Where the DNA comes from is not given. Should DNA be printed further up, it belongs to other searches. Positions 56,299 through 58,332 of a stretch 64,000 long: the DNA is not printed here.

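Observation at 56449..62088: Two ATP-grasp-less swivel-histidine (RPH / PEP-synthase-like) paralogues bracketing a histidine phosphatase and a stand-alone Rieske oxygenase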

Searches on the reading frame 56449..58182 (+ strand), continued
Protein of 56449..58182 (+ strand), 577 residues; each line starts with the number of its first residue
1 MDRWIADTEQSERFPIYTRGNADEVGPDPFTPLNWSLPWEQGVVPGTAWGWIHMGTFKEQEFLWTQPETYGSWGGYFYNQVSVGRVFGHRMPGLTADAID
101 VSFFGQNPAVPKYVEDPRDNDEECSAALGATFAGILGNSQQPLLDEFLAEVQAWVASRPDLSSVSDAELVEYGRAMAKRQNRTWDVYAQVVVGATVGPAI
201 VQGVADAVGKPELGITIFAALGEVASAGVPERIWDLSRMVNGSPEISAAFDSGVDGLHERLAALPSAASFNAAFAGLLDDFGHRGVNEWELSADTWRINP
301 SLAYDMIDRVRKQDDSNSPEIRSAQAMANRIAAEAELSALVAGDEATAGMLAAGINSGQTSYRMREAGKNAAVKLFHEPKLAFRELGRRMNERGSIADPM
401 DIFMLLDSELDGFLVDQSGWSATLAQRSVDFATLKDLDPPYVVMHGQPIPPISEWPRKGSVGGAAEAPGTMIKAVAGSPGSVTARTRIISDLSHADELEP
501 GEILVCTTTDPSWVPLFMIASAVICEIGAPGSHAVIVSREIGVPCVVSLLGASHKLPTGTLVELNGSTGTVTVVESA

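Call 68: search_protein_families(library=pfam, proteins=[L074:11868-15506:+, L043:13995-16865:-, L074:2-3103:+, L015:5625-7991:+, L038:15563-17533:+, L045:7317-8981:-, L041:8761-9708:+, L041:11826-12887:-, L067:5318-6571:-, L067:14515-15633:-], max_evalue=0.001)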
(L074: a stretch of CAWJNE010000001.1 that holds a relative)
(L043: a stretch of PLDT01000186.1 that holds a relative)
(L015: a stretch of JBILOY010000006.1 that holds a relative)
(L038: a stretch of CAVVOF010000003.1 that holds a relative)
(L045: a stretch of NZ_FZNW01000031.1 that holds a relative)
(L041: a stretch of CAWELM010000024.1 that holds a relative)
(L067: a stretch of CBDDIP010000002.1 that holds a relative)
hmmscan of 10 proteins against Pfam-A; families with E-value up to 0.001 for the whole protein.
L074:11868-15506:+ (1212 aa): 7 families
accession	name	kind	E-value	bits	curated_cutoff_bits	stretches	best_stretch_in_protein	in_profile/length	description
PF11898.13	DUF3418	-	8.9e-158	527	25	1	645-1207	2-580/582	Domain of unknown function (DUF3418)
PF07717.22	OB_NTP_bind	-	6.6e-13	49.1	29.5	1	554-630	1-82/83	Oligonucleotide/oligosaccharide-binding (OB)-fold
PF00271.37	Helicase_C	-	1.7e-12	48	23.5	1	219-338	10-110/110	Helicase conserved C-terminal domain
PF21010.2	HA2_C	-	7e-10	39.7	21.3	1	431-495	1-48/77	Helicase associated domain (HA2), ratchet-like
PF00270.35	DEAD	-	6.8e-07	29.6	26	1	21-167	8-161/167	DEAD/DEAH box helicase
PF13401.12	AAA_22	-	5.1e-06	27.3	27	1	26-158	4-117/130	AAA domain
PF04408.29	HA2_N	-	0.00012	22.5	21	1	402-430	4-29/29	Helicase associated domain (HA2), winged-helix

L043:13995-16865:- (956 aa): 1 family
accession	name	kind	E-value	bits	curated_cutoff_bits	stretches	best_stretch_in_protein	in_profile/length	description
PF01935.23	DUF87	-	0.0009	19.8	23.2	0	536-563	20-47/220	Helicase HerA, central domain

L074:2-3103:+ (1033 aa): 4 families
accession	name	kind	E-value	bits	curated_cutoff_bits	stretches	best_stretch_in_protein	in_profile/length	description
PF02836.23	Glyco_hydro_2_C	-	2.4e-90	303.2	21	1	643-927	1-300/302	Glycosyl hydrolases family 2, TIM barrel domain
PF02837.24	Glyco_hydro_2_N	-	7.4e-31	107.8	28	1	344-513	2-169/169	Glycosyl hydrolases family 2, sugar binding domain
PF16353.11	LacZ_4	-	9.6e-11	42.3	27.3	1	937-1007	1-73/87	Beta-galactosidase, domain 4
PF00703.27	Glyco_hydro_2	-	1.9e-08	35.5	23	1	516-641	2-109/109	Glycosyl hydrolases family 2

L015:5625-7991:+ (788 aa): 3 families
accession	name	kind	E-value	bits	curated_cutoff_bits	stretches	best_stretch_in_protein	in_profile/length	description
PF00027.35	cNMP_binding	-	4.3e-14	52.7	27.5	1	622-703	2-83/89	Cyclic nucleotide-binding domain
PF00664.28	ABC_membrane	-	2.5e-09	37.7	28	1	80-296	28-248/274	ABC transporter transmembrane region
PF00005.33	ABC_tran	-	4.7e-06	27.7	25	1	390-521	10-132/137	ABC transporter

L038:15563-17533:+ (656 aa): 2 families
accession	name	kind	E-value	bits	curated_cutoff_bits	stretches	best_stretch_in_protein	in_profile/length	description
PF00384.28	Molybdopterin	-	8.9e-38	130.6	24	1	104-506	1-351/353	Molybdopterin oxidoreductase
PF04879.21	Molybdop_Fe4S4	-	5.1e-08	33.2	22.7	1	51-101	6-55/55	Molybdopterin oxidoreductase Fe4S4 domain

L045:7317-8981:- (554 aa): 1 family
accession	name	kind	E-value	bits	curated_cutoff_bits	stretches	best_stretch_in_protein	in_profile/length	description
PF01642.28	MM_CoA_mutase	-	1.3e-129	433.5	22.1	1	30-537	2-509/512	Methylmalonyl-CoA mutase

L041:8761-9708:+ (315 aa): 8 families
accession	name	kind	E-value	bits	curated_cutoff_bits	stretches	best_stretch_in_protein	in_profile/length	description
PF03446.21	NAD_binding_2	-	1.7e-39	135.9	21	1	32-190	3-161/161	NAD binding domain of 6-phosphogluconate dehydrogenase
PF14833.11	NAD_binding_11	-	2.8e-17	63.5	30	1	193-307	1-118/122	NAD-binding of NADP-dependent 3-hydroxyisobutyrate dehydrogenase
PF03807.23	F420_oxidored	-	1.2e-07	32.7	21.6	1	32-96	3-71/94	NADP oxidoreductase coenzyme F420-dependent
PF02826.25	2-Hacid_dh_C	-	2.1e-07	30.9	25.1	1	27-131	35-137/178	D-isomer specific 2-hydroxyacid dehydrogenase, NAD binding domain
PF07991.19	KARI_N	-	6.6e-06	26.2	20.6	1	31-116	7-90/165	Acetohydroxy acid isomeroreductase, NADPH-binding domain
PF02737.24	3HCDH_N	-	0.00011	22.6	22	1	31-80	2-48/180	3-hydroxyacyl-CoA dehydrogenase, NAD binding domain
PF22616.2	HMD_N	-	0.00014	21.7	27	1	68-163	125-214/239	HMD N-terminal domain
PF02558.23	ApbA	-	0.00093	19.3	22.2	0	32-78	2-47/150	Ketopantoate reductase PanE/ApbA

L041:11826-12887:- (353 aa): 4 families
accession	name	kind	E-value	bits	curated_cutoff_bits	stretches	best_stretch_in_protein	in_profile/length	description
PF13280.12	WYL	-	1.1e-21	77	21.8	1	170-233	2-66/70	WYL domain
PF08279.18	HTH_11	-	2.2e-11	43.9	25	1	36-91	1-55/55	HTH domain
PF25583.1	WCX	-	0.0006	20.5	23.9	1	268-333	4-68/76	WCX domain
PF02082.26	Rrf2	-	0.0007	20.2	30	0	40-93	14-66/132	Iron-dependent Transcriptional regulator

L067:5318-6571:- (417 aa): 1 family
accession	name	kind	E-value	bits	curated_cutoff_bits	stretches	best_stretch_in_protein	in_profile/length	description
PF13407.12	Peripla_BP_4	-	5.5e-18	65.9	35.1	1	125-367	16-254/258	Periplasmic binding protein domain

L067:14515-15633:- (372 aa): 1 family
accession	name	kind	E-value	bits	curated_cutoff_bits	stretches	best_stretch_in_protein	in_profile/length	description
PF00296.26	Bac_luciferase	-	1.8e-33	116.7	27.9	1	19-338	17-313/314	Luciferase-like monooxygenase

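Call 74: search_dna_similar(query=window:56449-58182:+, collection=plasmids, mode=protein, max_rows=25, max_evalue=1e-10)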
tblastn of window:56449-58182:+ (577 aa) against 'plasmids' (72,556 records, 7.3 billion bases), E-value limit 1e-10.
Records with a match: 99; places in all: 122; records where one place covers at least 80% of the query: 6.
Best place of each record, by identity: <60% 99.
By first word of the organism name: Streptomyces 22; Rhodococcus 16; Bacillus 12; Haladaptatus 5; Natrinema 4; Thioclava 3; Listeria 3; Methylocystis 2; Mycobacterium 2; Pseudoalteromonas 2; and 26 more.
By predicted mobility (MOB-suite, as given by PLSDB): non-mobilizable 82; mobilizable 15; conjugative 2.
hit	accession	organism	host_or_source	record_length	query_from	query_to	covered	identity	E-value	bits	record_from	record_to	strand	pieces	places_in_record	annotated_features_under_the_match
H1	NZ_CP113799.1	Rhodococcus pyridinivorans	sediment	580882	1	577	100%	36.2%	5e-97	331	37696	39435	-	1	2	PEP-utilizing enzyme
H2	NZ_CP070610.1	Rhodococcus koreensis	cell culture,rhizosphere of apple ...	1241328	4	573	99%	35.1%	5e-100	340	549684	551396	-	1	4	record has no annotation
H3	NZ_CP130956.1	Rhodococcus opacus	cell culture,Sod-podzolic soil ...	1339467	4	573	99%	35.1%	5e-100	340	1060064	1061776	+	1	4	none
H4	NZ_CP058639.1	Rhodococcus sp. ZPP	cell culture,soil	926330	4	573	99%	34.9%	2e-98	335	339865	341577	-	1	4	PEP-utilizing enzyme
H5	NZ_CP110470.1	Rhodococcus opacus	cell culture,Soil contaminated by oil ...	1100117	4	562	97%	32.5%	2e-79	280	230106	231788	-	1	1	record has no annotation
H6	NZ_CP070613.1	Rhodococcus koreensis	cell culture,rhizosphere of apple ...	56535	80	577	86%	27.2%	5e-25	118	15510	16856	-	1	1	PEP/pyruvate-binding domain-containing protein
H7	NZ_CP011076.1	Brevibacillus laterosporus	Oryza sativa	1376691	128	574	77%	25.8%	1e-19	101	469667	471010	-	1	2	none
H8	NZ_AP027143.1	Methylocystis iwaonis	-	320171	217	577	63%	29.2%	1e-25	119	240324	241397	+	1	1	PEP/pyruvate-binding domain-containing protein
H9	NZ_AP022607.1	Mycobacterium branderi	-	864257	169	573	70%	25.9%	4e-16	90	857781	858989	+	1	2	PEP/pyruvate-binding domain-containing protein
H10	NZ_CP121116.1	Roseinatronobacter sp. S2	cell culture,Alkaline Spring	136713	222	571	61%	29.9%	3e-21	106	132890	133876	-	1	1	PEP/pyruvate-binding domain-containing protein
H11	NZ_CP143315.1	Methylocystis iwaonis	cell culture,rice rhizosphere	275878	217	577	63%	28.9%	6e-25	117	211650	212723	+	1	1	PEP/pyruvate-binding domain-containing protein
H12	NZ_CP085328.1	Haladaptatus salinisoli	cell culture,saline soil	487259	206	575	64%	27.7%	6e-20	102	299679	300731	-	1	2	PEP/pyruvate-binding domain-containing protein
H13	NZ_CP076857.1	Mycobacterium avium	Homo sapiens,sputum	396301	279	574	51%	33.4%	6e-23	111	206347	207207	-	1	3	PEP-utilizing enzyme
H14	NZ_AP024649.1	Arthrobacter sp. StoSoilB13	-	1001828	233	576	60%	28.5%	2e-23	113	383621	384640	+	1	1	none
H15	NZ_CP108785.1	Embleya sp. NBC_00888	-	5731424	233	574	59%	26.9%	2e-17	94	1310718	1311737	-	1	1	none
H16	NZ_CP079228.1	Rhodococcus sp. LW-XY12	pure culture,activated sludge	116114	282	575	51%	31.2%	7e-26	120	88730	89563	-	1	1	PEP-utilizing enzyme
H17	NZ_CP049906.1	Diaphorobacter sp. HDW4B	single bacterial strain,Hydrophilus ...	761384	282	577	51%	30.6%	3e-25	118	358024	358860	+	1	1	PEP-utilizing enzyme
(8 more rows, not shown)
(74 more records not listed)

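Call 75: get_annotated_region(hit=H4, flank=12000)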
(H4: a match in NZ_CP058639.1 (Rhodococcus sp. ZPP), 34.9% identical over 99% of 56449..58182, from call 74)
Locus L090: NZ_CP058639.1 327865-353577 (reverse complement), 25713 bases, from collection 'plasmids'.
description: Rhodococcus sp. ZPP plasmid pRZP2, complete sequence
organism: Rhodococcus sp. ZPP (NCBI taxid 2749906)
taxonomy: Bacteria; Actinomycetota; Actinomycetes; Mycobacteriales; Nocardiaceae; Rhodococcus; Rhodococcus sp. ZPP
host: -; source: cell culture,soil; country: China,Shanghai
typing (MOB-suite, as given by PLSDB): mobilizable; relaxase MOBP,MOBP
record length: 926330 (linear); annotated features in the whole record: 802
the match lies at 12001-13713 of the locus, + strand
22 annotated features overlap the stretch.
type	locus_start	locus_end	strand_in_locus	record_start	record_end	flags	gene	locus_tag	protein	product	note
CDS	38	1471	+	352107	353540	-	-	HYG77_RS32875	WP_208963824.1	FAD-dependent oxidoreductase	-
CDS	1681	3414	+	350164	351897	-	-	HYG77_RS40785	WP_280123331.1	PEP-utilizing enzyme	GO:0016310 - phosphorylation [Evidence IEA]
CDS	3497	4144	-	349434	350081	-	-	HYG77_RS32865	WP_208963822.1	histidine phosphatase family protein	-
CDS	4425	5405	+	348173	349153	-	-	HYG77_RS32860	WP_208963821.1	zinc-binding dehydrogenase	-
CDS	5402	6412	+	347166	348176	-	-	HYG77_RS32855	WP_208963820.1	LLM class flavin-dependent oxidoreductase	-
CDS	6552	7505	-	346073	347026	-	-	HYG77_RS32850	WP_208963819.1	PDR/VanB family oxidoreductase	-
CDS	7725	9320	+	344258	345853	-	-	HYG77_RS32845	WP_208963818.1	AMP-binding protein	-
CDS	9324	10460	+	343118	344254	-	-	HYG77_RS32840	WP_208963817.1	hypothetical protein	-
CDS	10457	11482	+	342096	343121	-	-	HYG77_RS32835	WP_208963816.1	phosphotransferase family protein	-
CDS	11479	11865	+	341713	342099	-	-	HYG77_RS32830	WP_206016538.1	hypothetical protein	-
CDS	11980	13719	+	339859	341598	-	-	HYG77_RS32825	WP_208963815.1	PEP-utilizing enzyme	GO:0016310 - phosphorylation [Evidence IEA]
CDS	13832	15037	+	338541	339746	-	-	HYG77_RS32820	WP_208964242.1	acyl-CoA dehydrogenase family protein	-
CDS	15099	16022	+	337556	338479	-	-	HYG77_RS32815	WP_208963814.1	SDR family oxidoreductase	-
CDS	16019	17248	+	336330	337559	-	-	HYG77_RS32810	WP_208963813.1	MaoC family dehydratase N-terminal domain-containing protein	-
CDS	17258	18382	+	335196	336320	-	-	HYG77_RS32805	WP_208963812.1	acyl-CoA dehydrogenase family protein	-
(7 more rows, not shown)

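Call 76: get_annotated_region(hit=H1, flank=12000)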
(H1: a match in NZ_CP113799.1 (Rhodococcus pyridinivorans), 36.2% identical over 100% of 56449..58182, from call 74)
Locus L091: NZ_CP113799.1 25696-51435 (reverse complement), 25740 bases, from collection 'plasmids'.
description: Rhodococcus pyridinivorans strain P23 plasmid pA, complete sequence
organism: Rhodococcus pyridinivorans (NCBI taxid 103816)
taxonomy: Bacteria; Actinomycetota; Actinomycetes; Mycobacteriales; Nocardiaceae; Rhodococcus; Rhodococcus pyridinivorans
host: -; source: sediment; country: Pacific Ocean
typing (MOB-suite, as given by PLSDB): mobilizable; relaxase MOBP
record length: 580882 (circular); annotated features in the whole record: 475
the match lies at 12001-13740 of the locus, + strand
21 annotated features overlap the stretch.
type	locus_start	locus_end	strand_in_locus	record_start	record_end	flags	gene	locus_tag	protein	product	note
CDS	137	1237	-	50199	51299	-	-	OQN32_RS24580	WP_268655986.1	NADH:flavin oxidoreductase/NADH oxidase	-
CDS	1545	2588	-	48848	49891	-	-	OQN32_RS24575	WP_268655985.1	ferredoxin--NADP reductase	-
CDS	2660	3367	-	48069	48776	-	-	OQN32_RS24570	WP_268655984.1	TetR/AcrR family transcriptional regulator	GO:0006355 - regulation of DNA-templated transcription [Evidence IEA]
CDS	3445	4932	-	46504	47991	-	-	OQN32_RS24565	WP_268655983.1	pyruvate, phosphate dikinase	-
CDS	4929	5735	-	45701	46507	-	-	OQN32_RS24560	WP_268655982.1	coniferyl-alcohol dehydrogenase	-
CDS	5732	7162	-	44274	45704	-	-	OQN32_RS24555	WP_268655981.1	aldehyde dehydrogenase family protein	-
CDS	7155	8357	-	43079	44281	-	-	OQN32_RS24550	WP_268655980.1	cytochrome P450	-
CDS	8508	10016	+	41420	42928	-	-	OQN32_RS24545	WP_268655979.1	AMP-binding protein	-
CDS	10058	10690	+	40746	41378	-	-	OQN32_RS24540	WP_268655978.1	MarR family transcriptional regulator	-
CDS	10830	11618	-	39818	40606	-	-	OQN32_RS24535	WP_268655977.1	5'/3'-nucleotidase SurE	GO:0006950 - response to stress [Evidence IEA]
CDS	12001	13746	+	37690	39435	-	-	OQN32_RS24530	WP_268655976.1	PEP-utilizing enzyme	GO:0016310 - phosphorylation [Evidence IEA]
CDS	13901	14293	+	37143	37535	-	-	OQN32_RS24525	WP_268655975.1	porin PorA family protein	-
CDS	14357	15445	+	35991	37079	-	-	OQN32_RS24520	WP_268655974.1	phosphotransferase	-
CDS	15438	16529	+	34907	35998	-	-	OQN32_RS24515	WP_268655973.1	TIGR03857 family LLM class F420-dependent oxidoreductase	GO:0008150 - biological_process [Evidence IEA]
CDS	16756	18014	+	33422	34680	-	-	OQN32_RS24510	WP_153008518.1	IS3 family transposase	-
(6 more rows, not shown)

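Call 77: search_protein_families(library=pfam, proteins=[L091:3445-4932:-, L091:12001-13746:+, L091:10830-11618:-, L091:14357-15445:+, L090:1681-3414:+, L090:11980-13719:+, L090:9324-10460:+, L090:11479-11865:+, L090:3497-4144:-], max_evalue=0.001)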
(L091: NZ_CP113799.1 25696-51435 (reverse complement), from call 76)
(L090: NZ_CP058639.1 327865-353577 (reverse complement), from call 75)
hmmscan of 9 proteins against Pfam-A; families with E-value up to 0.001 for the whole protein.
L091:3445-4932:- (495 aa): 2 families
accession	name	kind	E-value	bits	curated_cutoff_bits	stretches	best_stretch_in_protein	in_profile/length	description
PF01326.24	PPDK_N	-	1.1e-40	140.3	27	2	63-255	77-222/328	Pyruvate phosphate dikinase, AMP/ATP-binding domain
PF00391.29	PEP-utilizers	-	6.4e-21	74.2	23.1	1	382-450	4-72/72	PEP-utilising enzyme, mobile domain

L091:12001-13746:+ (581 aa): 1 family
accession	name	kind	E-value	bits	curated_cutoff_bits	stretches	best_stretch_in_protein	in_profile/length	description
PF00391.29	PEP-utilizers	-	1.3e-22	79.6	23.1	1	502-572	2-72/72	PEP-utilising enzyme, mobile domain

L091:10830-11618:- (262 aa): 1 family
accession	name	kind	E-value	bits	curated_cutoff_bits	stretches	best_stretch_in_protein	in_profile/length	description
PF01975.23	SurE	-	1.5e-45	155.7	22.1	1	3-187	1-183/189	Survival protein SurE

L091:14357-15445:+ (362 aa): 3 families
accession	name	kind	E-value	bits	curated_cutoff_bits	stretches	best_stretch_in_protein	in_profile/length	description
PF02958.26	EcKL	-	1.6e-19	70.8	22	1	44-291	10-287/294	Ecdysteroid kinase-like family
PF01636.29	APH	-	8.3e-14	52.3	23.2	1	75-265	31-210/239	Phosphotransferase enzyme family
PF07914.17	DUF1679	-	2.2e-09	37.1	24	1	223-307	270-361/414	Uncharacterized oxidoreductase dhs-27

L090:1681-3414:+ (577 aa): 1 family
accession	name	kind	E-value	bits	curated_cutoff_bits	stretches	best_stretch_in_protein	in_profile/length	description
PF00391.29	PEP-utilizers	-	3.4e-26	91.1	23.1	1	502-572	2-72/72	PEP-utilising enzyme, mobile domain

L090:11980-13719:+ (579 aa): 1 family
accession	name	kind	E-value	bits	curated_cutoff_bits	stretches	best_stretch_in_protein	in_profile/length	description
PF00391.29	PEP-utilizers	-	7.8e-25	86.7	23.1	1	504-574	2-72/72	PEP-utilising enzyme, mobile domain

L090:9324-10460:+ (378 aa): 1 family
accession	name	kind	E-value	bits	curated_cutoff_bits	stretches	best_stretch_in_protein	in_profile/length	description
PF23212.2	DUF7064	-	0.00073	20.3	24.7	0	239-308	41-111/126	Domain of unknown function (DUF7064)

L090:11479-11865:+ (128 aa): 0 families

L090:3497-4144:- (215 aa): 1 family
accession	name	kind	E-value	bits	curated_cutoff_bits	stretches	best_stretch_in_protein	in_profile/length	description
PF00300.27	His_Phos_1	-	1.7e-32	113.1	21.7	2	39-123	1-82/194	Histidine phosphatase superfamily (branch 1)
